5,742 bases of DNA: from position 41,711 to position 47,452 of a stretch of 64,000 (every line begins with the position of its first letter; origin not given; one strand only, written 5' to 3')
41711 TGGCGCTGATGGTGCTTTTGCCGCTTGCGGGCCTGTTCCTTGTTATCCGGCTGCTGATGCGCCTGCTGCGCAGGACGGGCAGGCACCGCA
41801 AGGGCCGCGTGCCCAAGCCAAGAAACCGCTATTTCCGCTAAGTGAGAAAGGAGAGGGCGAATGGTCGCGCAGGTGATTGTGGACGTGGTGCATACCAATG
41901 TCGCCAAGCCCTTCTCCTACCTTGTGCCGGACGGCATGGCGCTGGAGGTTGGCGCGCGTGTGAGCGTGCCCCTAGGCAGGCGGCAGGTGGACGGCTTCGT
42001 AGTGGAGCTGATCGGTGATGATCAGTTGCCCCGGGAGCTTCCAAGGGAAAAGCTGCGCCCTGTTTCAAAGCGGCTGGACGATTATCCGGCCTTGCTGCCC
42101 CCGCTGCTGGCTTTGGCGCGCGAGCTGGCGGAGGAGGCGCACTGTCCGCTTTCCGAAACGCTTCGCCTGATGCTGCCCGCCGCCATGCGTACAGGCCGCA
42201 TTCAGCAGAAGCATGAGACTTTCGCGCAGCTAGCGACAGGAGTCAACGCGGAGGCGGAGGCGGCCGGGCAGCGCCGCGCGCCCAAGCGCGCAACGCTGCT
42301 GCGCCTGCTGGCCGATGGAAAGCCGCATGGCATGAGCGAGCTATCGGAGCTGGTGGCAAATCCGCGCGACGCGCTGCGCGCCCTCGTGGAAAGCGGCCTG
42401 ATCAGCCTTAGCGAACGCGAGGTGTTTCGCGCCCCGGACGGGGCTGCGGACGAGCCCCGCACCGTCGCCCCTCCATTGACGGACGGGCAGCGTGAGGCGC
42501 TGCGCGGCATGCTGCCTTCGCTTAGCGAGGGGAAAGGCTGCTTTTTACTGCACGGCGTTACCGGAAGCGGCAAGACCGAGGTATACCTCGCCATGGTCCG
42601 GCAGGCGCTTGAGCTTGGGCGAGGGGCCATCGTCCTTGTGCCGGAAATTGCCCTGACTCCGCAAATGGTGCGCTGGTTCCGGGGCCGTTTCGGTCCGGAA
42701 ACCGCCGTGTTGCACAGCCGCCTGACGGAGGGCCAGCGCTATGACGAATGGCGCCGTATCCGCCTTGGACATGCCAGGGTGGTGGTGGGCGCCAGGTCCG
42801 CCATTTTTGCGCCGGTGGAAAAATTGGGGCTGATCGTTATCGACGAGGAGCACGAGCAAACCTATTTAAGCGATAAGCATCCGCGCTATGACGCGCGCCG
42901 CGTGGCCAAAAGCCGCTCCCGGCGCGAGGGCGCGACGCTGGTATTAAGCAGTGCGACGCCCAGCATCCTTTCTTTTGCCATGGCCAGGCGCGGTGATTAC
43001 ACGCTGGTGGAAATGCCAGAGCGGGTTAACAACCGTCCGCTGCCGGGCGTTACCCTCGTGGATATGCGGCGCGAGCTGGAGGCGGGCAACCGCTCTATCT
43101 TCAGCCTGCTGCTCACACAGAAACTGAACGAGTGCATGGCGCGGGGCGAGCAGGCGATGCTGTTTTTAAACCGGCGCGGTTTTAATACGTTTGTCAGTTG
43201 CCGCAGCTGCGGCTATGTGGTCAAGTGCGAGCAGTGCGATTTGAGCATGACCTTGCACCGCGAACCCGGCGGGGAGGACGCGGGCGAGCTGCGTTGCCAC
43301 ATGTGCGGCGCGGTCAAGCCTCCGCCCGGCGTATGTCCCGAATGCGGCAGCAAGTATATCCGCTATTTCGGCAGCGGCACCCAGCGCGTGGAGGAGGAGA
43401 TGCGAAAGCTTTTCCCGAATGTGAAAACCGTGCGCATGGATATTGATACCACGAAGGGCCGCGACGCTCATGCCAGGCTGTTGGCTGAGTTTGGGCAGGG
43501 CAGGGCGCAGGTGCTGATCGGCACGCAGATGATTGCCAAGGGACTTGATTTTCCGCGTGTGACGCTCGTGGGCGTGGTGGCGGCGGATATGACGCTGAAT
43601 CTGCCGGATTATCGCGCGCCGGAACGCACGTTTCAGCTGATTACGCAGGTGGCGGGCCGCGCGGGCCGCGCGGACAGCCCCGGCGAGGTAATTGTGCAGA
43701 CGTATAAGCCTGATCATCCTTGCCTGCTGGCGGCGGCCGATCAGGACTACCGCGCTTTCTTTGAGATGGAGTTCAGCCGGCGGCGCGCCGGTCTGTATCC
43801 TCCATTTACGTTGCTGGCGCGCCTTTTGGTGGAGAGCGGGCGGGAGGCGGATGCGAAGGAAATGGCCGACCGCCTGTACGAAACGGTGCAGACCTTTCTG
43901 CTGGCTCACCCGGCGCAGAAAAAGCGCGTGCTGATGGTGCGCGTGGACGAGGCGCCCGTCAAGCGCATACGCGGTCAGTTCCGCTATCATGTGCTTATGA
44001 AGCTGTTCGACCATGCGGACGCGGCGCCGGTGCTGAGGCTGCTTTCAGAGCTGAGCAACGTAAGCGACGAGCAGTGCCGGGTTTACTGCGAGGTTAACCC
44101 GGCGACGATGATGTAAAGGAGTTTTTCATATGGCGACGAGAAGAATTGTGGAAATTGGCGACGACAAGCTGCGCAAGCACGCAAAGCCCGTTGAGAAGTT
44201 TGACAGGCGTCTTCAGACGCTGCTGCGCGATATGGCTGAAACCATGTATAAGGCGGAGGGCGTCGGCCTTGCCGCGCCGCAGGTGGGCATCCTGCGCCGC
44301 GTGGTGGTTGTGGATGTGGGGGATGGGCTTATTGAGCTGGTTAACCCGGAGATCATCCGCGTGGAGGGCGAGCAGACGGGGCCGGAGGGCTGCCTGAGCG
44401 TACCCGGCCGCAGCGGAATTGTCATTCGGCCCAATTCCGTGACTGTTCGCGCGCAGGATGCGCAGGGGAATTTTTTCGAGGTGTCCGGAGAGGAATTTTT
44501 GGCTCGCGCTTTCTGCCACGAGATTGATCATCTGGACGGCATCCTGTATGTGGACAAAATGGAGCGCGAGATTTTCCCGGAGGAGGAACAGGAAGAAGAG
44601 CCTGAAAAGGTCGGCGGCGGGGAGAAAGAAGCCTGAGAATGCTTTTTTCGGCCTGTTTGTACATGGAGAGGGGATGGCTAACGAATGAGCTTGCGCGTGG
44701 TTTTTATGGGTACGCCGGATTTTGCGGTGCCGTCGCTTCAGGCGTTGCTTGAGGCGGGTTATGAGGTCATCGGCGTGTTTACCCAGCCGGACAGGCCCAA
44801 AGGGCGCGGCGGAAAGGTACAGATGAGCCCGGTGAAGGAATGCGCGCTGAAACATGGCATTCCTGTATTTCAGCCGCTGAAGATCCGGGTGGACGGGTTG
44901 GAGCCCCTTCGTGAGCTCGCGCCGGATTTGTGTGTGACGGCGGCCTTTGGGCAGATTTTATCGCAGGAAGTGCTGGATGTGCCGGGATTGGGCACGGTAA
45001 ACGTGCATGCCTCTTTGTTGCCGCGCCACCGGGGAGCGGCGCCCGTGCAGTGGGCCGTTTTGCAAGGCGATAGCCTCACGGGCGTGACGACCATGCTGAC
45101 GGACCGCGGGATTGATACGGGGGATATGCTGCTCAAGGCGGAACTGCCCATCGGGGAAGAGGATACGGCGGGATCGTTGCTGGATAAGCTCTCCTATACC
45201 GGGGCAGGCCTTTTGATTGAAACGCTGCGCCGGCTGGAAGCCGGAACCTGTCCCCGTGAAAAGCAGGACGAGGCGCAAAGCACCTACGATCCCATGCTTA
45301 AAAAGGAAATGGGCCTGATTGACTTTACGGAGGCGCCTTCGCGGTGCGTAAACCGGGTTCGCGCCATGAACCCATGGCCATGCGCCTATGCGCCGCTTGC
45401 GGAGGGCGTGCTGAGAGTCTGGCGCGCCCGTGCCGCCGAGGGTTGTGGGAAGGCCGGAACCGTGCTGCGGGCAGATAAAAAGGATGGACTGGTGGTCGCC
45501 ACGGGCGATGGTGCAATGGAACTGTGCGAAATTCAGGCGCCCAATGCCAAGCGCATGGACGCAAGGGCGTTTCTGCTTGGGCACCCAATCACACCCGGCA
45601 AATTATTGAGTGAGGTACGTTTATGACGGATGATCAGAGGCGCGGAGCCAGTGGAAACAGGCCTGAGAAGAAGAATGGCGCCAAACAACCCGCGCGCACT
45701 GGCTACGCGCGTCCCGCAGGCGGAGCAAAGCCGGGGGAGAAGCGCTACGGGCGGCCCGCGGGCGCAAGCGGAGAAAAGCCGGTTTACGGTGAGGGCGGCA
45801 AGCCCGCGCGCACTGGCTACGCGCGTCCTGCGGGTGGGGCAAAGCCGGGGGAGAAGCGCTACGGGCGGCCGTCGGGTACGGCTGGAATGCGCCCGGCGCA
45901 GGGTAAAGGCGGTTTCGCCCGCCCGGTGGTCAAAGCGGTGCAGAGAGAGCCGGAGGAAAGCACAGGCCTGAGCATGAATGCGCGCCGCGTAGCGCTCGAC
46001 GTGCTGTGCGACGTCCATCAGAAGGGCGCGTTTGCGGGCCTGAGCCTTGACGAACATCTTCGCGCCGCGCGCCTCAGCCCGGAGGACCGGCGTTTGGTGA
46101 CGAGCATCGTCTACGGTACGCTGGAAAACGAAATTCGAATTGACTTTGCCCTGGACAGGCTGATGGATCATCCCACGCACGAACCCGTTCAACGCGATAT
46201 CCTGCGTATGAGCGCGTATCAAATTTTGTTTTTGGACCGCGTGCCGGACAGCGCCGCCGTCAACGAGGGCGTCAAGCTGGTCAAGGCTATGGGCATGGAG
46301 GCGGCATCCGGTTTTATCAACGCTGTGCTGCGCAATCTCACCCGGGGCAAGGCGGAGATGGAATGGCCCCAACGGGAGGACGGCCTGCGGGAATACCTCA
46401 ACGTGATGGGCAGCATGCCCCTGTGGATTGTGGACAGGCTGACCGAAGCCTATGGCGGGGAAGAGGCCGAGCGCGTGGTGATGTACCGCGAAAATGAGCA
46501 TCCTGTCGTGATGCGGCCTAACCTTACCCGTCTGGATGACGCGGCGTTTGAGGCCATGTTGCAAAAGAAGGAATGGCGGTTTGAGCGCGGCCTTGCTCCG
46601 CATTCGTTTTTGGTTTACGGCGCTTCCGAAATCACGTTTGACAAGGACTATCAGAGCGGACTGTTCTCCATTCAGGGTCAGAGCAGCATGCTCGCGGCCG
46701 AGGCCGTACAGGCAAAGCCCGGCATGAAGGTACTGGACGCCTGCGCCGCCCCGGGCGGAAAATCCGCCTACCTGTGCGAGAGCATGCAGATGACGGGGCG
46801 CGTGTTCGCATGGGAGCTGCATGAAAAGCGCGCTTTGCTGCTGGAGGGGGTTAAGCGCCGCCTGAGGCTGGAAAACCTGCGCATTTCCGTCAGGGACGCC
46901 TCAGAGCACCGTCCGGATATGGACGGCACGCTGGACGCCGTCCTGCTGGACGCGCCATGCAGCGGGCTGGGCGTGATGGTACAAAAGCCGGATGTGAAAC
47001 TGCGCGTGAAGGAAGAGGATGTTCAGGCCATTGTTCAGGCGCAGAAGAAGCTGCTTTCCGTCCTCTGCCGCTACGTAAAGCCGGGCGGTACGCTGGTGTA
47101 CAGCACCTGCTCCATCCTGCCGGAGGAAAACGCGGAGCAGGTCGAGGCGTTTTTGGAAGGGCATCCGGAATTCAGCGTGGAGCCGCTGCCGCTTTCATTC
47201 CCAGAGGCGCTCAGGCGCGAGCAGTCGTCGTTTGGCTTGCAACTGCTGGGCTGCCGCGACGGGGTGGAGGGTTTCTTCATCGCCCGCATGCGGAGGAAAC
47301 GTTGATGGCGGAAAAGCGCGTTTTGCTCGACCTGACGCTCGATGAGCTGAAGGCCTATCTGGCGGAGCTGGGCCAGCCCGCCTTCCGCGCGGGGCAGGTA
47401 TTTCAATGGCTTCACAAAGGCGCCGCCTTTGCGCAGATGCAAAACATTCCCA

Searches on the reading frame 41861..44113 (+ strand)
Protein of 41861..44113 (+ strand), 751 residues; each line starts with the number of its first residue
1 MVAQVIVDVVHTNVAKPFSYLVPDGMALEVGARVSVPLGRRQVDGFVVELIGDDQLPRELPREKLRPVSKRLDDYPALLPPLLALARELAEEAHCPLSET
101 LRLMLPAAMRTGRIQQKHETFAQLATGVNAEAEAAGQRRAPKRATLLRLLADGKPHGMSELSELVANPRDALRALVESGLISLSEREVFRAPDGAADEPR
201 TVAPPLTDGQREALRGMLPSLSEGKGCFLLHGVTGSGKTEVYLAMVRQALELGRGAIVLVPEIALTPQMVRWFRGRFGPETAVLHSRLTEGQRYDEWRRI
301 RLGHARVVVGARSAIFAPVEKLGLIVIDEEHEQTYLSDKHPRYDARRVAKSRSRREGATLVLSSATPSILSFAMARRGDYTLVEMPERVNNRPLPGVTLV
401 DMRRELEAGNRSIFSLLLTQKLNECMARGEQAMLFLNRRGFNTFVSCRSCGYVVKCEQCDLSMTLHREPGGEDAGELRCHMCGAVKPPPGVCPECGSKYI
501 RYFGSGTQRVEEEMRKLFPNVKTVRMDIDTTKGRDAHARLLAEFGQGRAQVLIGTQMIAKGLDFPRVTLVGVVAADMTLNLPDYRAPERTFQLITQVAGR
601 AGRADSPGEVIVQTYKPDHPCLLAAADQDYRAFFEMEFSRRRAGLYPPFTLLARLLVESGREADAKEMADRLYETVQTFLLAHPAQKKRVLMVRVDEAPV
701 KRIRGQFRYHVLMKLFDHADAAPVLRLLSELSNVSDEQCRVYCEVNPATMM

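Call 57: search_protein_families(library=pfam, proteins=[window:41861-44113:+], max_evalue=0.001)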
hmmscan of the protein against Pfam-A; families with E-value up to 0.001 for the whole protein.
window:41861-44113:+ (751 aa): 7 families
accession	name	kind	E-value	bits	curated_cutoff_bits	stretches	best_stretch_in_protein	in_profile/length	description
PF17764.6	PriA_3primeBD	-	4.2e-23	81.4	22.7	1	4-106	1-96/96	3'DNA-binding domain (3'BD)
PF00270.35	DEAD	-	5.3e-18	65.7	26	1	215-368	9-161/167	DEAD/DEAH box helicase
PF04851.21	ResIII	-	3.6e-14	53.4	22.5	1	206-351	4-149/164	Type III restriction enzyme, res subunit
PF18074.6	PriA_C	-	1.5e-10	42.2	26.9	1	648-747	1-95/95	Primosomal protein N C-terminal domain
PF00271.37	Helicase_C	-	4.7e-10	40.1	23.5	1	503-604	21-109/110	Helicase conserved C-terminal domain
PF18319.7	Zn_ribbon_PriA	-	6.1e-07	29.7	26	1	456-487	1-27/27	PriA DNA helicase Cys-rich region (CRR) domain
PF13604.12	AAA_30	-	0.00039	20.7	27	1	206-329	2-96/191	AAA domain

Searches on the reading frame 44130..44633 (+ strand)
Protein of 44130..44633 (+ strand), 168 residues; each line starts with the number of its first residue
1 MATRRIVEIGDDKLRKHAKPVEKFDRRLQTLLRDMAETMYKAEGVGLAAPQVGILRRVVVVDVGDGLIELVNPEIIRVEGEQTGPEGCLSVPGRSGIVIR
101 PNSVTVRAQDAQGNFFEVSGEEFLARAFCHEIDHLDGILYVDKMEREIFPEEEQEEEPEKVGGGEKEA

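Call 57: search_protein_families(library=pfam, proteins=[window:44130-44633:+], max_evalue=0.001)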
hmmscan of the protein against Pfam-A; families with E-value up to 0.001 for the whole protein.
window:44130-44633:+ (168 aa): 1 family
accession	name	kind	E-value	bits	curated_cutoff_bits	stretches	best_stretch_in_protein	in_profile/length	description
PF01327.26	Pep_deformylase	-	2.2e-49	167.5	22.8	1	4-146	2-152/156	Polypeptide deformylase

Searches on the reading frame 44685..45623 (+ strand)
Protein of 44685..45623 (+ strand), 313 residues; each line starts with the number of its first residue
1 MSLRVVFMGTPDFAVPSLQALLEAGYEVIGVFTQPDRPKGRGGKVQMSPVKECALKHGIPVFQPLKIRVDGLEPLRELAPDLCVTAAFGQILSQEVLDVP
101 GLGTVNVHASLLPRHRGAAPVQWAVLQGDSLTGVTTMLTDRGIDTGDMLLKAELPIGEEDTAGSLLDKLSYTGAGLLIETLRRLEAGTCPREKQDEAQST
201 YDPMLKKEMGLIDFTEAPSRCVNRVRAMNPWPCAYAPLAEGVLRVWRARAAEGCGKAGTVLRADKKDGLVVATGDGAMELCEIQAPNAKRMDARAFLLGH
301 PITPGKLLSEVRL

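Call 57: search_protein_families(library=pfam, proteins=[window:44685-45623:+], max_evalue=0.001)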
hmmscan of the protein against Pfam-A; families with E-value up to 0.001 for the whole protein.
window:44685-45623:+ (313 aa): 2 families
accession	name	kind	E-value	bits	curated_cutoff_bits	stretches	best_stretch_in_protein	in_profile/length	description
PF00551.24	Formyl_trans_N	-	5.7e-37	127.7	26.1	1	4-180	2-180/181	Formyl transferase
PF02911.23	Formyl_trans_C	-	5.1e-21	75.2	21.1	1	205-300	2-99/100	Formyl transferase, C-terminal domain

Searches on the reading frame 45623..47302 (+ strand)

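Call 57: search_protein_families(library=pfam, proteins=[window:45623-47302:+], max_evalue=0.001)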
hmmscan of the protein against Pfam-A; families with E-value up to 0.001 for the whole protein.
window:45623-47302:+ (560 aa): 6 families
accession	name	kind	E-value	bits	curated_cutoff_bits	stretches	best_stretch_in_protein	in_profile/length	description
PF01189.24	Methyltr_RsmB-F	-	6.6e-52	176.5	27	1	363-556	5-198/199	16S rRNA methyltransferase RsmB/F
PF01029.23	NusB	-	2.3e-32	112.6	23.1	1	118-241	1-133/133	NusB family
PF01728.25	FtsJ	-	1.8e-06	28.4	24.1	1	362-497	16-141/181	FtsJ-like methyltransferase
PF08704.16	GCD14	-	8.2e-06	26.1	26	1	361-447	35-124/247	tRNA methyltransferase complex GCD14 subunit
PF22458.1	RsmF-B_ferredox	-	1.3e-05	25.7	27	1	266-326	2-62/74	Methyltr_RsmF/B-like, ferredoxin-like domain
PF13847.12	Methyltransf_31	-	0.00025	21.2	27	1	365-501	2-116/145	Methyltransferase domain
